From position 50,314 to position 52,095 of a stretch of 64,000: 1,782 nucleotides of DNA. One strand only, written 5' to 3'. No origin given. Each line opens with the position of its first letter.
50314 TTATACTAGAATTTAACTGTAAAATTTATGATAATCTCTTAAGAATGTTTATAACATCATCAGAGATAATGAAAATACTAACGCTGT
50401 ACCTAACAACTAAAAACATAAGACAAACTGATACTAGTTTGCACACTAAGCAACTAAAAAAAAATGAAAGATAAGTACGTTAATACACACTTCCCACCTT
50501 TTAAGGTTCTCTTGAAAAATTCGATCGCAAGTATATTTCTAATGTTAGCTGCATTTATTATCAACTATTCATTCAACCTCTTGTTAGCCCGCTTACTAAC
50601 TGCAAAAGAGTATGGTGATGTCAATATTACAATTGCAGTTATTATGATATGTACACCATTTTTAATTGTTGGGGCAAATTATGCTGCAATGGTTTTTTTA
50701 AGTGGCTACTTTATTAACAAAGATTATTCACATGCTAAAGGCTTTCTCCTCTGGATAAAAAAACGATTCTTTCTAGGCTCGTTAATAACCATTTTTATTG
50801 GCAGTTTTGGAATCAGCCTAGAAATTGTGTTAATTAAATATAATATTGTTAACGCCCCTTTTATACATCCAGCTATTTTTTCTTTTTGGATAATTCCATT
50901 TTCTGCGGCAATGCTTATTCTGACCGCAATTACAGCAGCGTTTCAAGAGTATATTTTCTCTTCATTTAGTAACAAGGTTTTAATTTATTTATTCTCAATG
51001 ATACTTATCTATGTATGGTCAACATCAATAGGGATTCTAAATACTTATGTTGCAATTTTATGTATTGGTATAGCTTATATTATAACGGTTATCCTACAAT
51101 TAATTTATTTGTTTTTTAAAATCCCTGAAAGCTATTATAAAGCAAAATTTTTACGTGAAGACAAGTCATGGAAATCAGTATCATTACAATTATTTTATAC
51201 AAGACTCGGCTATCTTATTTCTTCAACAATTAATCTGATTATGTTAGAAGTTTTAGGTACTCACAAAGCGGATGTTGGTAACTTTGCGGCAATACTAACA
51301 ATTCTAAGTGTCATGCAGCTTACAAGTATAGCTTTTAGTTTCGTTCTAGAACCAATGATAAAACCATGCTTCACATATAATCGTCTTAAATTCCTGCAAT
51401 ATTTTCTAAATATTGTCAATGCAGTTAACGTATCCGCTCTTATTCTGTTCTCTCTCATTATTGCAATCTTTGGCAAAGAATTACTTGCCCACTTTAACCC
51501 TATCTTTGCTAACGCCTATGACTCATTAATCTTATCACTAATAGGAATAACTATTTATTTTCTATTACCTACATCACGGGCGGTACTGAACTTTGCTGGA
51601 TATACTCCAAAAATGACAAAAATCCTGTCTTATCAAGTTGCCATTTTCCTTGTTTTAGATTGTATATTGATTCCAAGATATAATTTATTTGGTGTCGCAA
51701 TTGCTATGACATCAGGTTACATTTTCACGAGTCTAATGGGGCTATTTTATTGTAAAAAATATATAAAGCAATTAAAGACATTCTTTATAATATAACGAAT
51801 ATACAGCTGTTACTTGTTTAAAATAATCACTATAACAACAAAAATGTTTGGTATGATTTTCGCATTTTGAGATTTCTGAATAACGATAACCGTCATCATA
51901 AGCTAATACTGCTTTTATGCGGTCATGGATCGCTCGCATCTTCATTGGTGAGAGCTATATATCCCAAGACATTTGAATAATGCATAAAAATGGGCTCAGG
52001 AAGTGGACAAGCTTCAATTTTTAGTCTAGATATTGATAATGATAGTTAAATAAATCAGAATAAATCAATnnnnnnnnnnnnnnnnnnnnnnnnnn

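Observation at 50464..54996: Three tandem Wzx/PST-like MOP transporters (one old and two recently duplicated paralogs) immediately beside the NRPS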

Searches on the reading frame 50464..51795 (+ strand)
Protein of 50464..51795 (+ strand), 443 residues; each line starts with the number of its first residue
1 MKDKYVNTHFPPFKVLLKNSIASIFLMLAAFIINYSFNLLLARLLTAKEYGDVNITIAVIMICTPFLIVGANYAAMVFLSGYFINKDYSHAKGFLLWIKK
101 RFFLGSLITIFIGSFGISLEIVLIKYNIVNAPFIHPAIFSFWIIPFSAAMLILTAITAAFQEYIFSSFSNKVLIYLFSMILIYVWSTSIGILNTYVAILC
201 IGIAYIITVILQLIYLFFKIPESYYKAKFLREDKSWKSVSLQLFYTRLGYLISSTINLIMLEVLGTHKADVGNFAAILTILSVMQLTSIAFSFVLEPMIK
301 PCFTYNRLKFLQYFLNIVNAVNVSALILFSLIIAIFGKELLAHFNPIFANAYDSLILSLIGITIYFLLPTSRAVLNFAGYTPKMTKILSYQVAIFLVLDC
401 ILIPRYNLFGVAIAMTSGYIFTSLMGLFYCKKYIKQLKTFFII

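Call 5: search_protein_families(library=pfam, proteins=[window:50464-51795:+], max_evalue=1)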
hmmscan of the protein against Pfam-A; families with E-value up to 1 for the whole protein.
window:50464-51795:+ (443 aa): 1 family
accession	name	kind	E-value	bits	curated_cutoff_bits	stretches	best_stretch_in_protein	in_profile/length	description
PF01943.22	Polysacc_synt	-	1.6e-05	24.9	28.2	1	16-299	1-270/274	Polysaccharide biosynthesis protein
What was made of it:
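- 50464..51795 (+): Paralogue A, 443 aa, PST/Wzx-like MOP transporter (the oldest branch of the trio). PF01943 24.9 bits, just under the 28.2 cut-off (call 5).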

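Call 12: search_protein_families(library=ncbifam, proteins=[window:50464-51795:+], max_evalue=1)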
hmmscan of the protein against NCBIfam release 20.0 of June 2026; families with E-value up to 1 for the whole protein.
window:50464-51795:+ (443 aa): 0 families
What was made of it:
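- On PST / Wzx family (Pfam PF01943): No NCBIfam hit (call 12).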

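Call 41: list_cluster_members(proteins=[window:50464-51795:+, window:53623-54996:+, window:55008-56285:-, window:58855-59283:-, window:57706-58830:-, window:31091-32500:-, window:32500-33657:-, window:59424-60188:+, window:33654-34349:-])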
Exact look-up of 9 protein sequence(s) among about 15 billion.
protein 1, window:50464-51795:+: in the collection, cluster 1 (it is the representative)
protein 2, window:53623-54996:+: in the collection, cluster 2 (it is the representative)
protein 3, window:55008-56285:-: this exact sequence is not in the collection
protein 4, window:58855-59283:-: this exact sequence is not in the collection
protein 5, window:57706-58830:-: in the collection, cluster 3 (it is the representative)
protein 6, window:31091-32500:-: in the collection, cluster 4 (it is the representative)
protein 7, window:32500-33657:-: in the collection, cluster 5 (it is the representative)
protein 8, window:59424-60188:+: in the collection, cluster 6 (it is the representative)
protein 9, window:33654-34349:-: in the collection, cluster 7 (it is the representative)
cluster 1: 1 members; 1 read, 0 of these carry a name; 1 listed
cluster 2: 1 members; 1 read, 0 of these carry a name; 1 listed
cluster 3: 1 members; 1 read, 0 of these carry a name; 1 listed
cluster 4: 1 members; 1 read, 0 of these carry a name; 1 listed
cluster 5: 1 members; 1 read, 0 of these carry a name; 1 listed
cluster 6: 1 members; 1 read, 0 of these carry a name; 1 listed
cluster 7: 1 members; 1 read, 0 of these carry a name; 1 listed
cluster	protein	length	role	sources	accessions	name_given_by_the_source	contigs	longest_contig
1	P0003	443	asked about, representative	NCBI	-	-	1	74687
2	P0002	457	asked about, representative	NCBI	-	-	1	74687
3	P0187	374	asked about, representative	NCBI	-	-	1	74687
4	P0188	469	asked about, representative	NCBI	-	-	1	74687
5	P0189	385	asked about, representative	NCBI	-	-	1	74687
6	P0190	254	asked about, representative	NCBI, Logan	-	-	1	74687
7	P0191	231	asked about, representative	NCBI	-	-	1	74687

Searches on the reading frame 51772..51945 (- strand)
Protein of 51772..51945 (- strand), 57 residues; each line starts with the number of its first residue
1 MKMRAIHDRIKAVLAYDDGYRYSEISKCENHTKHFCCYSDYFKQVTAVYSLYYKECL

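Call 93: search_protein_families(library=pfam, proteins=[window:51772-51945:-], max_evalue=10)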
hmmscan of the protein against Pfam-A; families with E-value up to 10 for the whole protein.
window:51772-51945:- (57 aa): 2 families
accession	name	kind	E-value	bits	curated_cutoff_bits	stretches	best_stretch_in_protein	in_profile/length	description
PF13384.12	HTH_23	-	0.028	14.7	24.6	1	7-27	5-25/50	Homeodomain-like domain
PF05795.16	Plasmodium_Vir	-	0.099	12.6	28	1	20-56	138-176/377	Plasmodium vivax Vir protein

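Call 95: search_dna_similar(query=window:51775-51945:-, collection=plasmids, mode=protein, max_evalue=1, max_rows=10)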
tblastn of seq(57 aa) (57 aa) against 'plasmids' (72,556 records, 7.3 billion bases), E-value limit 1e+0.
No match.
